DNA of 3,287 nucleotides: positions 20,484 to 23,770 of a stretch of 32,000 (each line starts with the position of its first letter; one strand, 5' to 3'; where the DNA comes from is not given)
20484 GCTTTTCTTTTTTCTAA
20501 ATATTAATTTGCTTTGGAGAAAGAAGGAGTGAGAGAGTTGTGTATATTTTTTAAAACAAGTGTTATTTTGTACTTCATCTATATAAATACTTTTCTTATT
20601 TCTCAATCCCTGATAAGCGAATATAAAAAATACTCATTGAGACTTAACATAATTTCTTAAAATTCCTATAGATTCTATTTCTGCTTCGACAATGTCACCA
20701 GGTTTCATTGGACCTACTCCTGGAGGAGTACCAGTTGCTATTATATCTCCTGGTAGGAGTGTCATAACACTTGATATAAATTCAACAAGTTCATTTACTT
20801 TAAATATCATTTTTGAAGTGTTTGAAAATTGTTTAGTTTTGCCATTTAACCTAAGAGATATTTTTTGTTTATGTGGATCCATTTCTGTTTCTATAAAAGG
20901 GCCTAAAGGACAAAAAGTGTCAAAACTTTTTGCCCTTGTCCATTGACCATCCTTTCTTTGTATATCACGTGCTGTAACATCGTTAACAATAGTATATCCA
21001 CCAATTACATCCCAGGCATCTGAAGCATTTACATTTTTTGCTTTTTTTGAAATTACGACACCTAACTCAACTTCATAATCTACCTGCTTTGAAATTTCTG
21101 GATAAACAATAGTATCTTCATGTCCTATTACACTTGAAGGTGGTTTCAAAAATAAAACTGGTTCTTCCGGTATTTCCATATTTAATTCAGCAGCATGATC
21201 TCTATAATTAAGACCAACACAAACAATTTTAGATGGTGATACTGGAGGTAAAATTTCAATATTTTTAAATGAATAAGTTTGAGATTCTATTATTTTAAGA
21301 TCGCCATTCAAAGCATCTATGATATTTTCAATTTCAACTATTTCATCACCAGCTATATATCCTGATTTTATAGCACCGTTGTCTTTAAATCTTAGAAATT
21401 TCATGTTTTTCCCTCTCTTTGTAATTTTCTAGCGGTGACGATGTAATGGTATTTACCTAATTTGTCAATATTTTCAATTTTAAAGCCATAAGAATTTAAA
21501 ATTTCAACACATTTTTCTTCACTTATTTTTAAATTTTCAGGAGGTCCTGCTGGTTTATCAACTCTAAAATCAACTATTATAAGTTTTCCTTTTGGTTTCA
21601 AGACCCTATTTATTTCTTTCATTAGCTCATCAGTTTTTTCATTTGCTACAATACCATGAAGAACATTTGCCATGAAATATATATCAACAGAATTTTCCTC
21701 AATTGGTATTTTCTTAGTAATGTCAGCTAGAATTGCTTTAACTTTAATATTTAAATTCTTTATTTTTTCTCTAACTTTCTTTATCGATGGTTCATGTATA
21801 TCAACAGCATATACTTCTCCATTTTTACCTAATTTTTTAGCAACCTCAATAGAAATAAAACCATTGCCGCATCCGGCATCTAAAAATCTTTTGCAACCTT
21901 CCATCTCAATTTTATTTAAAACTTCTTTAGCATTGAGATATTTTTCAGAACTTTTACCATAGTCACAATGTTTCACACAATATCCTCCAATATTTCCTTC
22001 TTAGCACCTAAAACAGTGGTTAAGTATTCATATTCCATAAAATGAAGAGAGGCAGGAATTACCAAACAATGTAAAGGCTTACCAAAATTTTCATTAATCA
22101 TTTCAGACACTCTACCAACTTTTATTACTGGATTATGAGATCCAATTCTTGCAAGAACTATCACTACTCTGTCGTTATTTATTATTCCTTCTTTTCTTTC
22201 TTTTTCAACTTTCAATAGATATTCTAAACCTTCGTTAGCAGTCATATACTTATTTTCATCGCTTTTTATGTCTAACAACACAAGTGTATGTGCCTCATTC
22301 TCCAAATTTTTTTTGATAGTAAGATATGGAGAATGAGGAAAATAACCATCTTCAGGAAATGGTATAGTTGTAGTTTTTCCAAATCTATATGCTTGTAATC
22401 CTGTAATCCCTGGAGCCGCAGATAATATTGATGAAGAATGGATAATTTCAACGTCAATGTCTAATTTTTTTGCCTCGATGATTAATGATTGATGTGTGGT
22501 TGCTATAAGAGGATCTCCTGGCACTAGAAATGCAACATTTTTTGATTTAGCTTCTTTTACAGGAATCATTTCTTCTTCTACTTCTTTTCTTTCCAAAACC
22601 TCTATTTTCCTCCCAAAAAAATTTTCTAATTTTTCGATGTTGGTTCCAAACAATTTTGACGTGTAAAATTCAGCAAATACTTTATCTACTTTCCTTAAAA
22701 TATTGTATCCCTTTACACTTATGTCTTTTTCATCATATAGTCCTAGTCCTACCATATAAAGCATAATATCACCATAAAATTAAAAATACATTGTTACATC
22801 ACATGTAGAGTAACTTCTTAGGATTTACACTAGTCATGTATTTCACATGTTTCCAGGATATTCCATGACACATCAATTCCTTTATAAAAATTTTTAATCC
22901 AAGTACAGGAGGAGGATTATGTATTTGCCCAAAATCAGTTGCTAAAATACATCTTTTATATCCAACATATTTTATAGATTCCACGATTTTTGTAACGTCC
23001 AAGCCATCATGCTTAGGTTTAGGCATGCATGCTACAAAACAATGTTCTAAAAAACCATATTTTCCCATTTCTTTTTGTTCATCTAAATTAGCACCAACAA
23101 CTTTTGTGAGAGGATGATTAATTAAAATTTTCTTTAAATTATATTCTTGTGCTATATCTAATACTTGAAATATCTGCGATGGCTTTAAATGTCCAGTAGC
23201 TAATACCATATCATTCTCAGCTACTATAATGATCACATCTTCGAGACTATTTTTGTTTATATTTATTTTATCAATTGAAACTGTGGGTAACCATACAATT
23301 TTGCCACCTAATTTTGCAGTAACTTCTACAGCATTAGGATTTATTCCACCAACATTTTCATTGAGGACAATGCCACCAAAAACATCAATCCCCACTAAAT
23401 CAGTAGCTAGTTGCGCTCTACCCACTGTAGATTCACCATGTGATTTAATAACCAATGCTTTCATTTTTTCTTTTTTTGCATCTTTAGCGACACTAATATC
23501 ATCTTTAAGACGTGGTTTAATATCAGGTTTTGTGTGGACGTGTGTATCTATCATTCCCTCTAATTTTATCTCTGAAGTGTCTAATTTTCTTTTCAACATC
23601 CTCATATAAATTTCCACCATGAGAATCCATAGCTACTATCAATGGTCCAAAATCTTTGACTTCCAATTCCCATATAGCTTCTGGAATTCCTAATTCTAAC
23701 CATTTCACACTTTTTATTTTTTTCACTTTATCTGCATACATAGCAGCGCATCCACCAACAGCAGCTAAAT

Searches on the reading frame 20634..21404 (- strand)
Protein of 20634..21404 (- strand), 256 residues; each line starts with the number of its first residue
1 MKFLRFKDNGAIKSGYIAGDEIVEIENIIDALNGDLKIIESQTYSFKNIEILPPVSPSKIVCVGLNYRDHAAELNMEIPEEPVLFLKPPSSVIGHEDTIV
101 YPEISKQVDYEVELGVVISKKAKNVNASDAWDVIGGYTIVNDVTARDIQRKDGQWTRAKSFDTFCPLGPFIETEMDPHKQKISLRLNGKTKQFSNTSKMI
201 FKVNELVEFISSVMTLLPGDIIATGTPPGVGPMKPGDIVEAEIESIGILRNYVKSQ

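Call 9: search_protein_families(library=pfam, proteins=[window:20634-21404:-])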
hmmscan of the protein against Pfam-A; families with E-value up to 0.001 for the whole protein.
window:20634-21404:- (256 aa): 1 family
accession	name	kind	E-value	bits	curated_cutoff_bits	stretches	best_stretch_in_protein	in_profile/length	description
PF01557.24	FAA_hydrolase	-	7e-76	255.1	23.9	1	59-253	1-213/214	Fumarylacetoacetate (FAA) hydrolase C-terminal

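Call 39: find_encoding_contigs(protein=window:20634-21404:-, flank=2500, max_places=10)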
Protein window:20634-21404:- (256 aa): 16 contigs read that carry it; 8 places shown.
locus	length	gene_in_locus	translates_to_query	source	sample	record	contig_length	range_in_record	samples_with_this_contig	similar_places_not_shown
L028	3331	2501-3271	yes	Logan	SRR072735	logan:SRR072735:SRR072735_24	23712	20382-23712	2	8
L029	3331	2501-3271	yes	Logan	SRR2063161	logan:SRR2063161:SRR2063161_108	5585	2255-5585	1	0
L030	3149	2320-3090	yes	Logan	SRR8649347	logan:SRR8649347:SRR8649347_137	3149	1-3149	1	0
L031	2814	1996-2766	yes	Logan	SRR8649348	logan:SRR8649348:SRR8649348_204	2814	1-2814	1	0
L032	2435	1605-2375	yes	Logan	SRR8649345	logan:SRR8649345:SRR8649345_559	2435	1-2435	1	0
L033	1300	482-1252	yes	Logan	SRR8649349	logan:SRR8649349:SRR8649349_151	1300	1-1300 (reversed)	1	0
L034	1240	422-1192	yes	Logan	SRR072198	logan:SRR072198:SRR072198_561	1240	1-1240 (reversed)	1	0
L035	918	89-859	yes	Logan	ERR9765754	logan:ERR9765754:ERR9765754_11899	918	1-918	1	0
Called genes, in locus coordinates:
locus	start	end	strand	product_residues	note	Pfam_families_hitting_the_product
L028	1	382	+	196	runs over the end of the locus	PF05683:Fumerase_C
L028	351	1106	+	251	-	PF19799:DUF6282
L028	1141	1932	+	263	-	PF00590:TP_methylase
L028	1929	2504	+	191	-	PF00891:Methyltransf_2, PF01209:Ubie_methyltran, PF05175:MTS, PF06325:PrmA, PF13847:Methyltransf_31, PF08241:Methyltransf_11, PF08242:Methyltransf_12, PF13649:Methyltransf_25, +4 more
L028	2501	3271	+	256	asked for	PF01557:FAA_hydrolase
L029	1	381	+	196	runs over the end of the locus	PF05683:Fumerase_C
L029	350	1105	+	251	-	PF19799:DUF6282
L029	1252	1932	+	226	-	PF00590:TP_methylase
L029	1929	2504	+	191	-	PF00891:Methyltransf_2, PF01209:Ubie_methyltran, PF05175:MTS, PF06325:PrmA, PF13847:Methyltransf_31, PF08241:Methyltransf_11, PF08242:Methyltransf_12, PF13649:Methyltransf_25, +4 more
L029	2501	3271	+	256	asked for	PF01557:FAA_hydrolase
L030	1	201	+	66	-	?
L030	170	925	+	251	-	PF19799:DUF6282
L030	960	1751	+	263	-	PF00590:TP_methylase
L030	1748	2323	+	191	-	PF00891:Methyltransf_2, PF01209:Ubie_methyltran, PF05175:MTS, PF06325:PrmA, PF13847:Methyltransf_31, PF08241:Methyltransf_11, PF08242:Methyltransf_12, PF13649:Methyltransf_25, +4 more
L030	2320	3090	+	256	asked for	PF01557:FAA_hydrolase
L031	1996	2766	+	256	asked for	PF01557:FAA_hydrolase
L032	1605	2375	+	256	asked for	PF01557:FAA_hydrolase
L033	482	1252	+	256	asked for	PF01557:FAA_hydrolase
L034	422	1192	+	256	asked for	PF01557:FAA_hydrolase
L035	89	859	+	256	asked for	PF01557:FAA_hydrolase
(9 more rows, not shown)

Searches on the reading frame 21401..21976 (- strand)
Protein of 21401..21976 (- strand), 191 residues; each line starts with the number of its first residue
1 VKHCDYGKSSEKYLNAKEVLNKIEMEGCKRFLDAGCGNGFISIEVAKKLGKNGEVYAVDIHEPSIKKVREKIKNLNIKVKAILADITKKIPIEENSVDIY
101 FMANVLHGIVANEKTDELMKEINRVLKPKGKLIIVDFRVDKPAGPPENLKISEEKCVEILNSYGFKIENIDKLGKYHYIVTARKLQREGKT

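Call 9: search_protein_families(library=pfam, proteins=[window:21401-21976:-])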
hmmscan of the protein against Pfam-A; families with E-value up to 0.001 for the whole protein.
window:21401-21976:- (191 aa): 20 families
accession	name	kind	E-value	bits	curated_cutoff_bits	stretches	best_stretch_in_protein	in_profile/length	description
PF13847.12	Methyltransf_31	-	1.6e-24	86.7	27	1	29-142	5-117/145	Methyltransferase domain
PF13649.12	Methyltransf_25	-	4.9e-21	75.7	27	1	32-130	2-97/97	Methyltransferase domain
PF08241.18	Methyltransf_11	-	1.9e-20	73.7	21.2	1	32-134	1-95/95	Methyltransferase domain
PF08242.18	Methyltransf_12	-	2.4e-14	54.3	30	1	32-132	1-98/98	Methyltransferase domain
PF01209.24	Ubie_methyltran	-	1.2e-13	51.4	20.1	1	27-137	47-154/233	ubiE/COQ5 methyltransferase family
PF05175.20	MTS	-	1.1e-11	45.1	23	1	20-166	24-167/170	Methyltransferase small domain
PF00891.24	Methyltransf_2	-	6.8e-10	39.1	22.3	1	7-141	42-171/210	O-methyltransferase domain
PF06325.19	PrmA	-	6e-09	36.2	22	1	20-134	155-258/296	Ribosomal protein L11 methyltransferase (PrmA)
PF05148.21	Methyltransf_8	-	1.5e-07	32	27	1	78-190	105-203/219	Hypothetical methyltransferase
PF13489.12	Methyltransf_23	-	5.5e-06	26.6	27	1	29-140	24-122/164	Methyltransferase domain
PF08704.16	GCD14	-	7.8e-06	26.2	26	1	20-78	33-91/247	tRNA methyltransferase complex GCD14 subunit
PF03848.20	TehB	-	9.8e-06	25.6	20.4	1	17-135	20-133/193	Tellurite resistance protein TehB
PF13679.12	Methyltransf_32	-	2.8e-05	24.6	27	1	20-90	17-93/143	Methyltransferase domain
PF12847.13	Methyltransf_18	-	7.1e-05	23.3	27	1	26-103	13-89/151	Methyltransferase domain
PF02390.23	Methyltransf_4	-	0.0002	21.3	24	0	31-78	5-51/173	Putative methyltransferase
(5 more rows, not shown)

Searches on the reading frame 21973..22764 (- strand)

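Call 9: search_protein_families(library=pfam, proteins=[window:21973-22764:-])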
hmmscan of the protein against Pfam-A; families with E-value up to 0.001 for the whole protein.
window:21973-22764:- (263 aa): 1 family
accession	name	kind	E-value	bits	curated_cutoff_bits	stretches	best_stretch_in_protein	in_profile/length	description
PF00590.25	TP_methylase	-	3.5e-23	83.1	27.8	1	1-222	1-211/212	Tetrapyrrole (Corrin/Porphyrin) Methylases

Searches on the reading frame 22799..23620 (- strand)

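Call 9: search_protein_families(library=pfam, proteins=[window:22799-23620:-])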
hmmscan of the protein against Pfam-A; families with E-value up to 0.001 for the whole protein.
window:22799-23620:- (273 aa): 1 family
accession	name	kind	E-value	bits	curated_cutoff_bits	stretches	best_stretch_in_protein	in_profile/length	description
PF19799.5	DUF6282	-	6.6e-54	183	26.8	1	22-189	1-192/196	Family of unknown function (DUF6282)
